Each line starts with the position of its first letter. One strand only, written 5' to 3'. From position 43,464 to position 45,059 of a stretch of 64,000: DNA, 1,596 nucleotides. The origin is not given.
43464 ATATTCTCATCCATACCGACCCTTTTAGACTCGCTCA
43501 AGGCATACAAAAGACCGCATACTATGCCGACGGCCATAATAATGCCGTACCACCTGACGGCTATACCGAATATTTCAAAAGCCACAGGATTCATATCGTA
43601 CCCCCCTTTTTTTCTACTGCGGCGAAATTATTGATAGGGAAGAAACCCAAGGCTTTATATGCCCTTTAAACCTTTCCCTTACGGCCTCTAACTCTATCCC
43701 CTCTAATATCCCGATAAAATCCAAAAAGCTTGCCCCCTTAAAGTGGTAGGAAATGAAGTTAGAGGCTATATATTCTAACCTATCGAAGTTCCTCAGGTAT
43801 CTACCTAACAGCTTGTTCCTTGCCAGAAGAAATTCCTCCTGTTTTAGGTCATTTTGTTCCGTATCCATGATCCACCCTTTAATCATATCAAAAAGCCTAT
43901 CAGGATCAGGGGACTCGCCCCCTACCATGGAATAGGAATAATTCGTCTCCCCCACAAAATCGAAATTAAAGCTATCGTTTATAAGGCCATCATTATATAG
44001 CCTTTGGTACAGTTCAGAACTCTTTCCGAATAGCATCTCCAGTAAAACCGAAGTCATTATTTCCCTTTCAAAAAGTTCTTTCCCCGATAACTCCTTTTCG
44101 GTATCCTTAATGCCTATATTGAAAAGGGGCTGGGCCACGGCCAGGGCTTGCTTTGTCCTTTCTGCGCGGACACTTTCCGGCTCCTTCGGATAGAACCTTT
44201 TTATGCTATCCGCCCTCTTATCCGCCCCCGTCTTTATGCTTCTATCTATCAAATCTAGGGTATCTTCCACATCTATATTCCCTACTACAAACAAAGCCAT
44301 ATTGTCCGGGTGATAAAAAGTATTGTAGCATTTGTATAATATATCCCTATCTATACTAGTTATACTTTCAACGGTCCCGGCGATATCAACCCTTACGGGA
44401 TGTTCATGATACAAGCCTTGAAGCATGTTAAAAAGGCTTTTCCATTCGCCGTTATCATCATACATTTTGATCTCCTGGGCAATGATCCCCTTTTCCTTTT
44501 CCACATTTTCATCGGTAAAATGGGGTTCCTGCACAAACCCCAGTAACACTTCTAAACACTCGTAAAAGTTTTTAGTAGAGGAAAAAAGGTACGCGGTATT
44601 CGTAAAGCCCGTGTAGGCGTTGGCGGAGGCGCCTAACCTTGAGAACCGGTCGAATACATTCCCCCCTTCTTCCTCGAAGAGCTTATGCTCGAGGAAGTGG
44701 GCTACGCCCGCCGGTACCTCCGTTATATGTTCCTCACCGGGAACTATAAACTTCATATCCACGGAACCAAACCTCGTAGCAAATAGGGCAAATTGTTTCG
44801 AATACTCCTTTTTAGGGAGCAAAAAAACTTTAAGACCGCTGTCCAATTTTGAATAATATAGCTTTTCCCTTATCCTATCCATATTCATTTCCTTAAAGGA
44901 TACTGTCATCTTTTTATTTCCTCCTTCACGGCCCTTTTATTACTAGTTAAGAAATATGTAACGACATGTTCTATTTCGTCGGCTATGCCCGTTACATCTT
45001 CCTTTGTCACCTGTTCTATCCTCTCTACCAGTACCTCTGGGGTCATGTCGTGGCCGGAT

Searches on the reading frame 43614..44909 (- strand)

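Call 89: search_protein_families(library=pfam, proteins=[window:43614-44909:-], max_evalue=1e-8)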
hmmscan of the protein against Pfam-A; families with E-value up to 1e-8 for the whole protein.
window:43614-44909:- (431 aa): 2 families
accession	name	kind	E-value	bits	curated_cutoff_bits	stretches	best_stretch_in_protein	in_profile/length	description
PF05193.26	Peptidase_M16_C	-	2e-20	73.9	23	1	185-367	1-181/181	Peptidase M16 inactive domain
PF00675.25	Peptidase_M16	-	7.7e-15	55.5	22.3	1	67-164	31-133/149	Insulinase (Peptidase family M16)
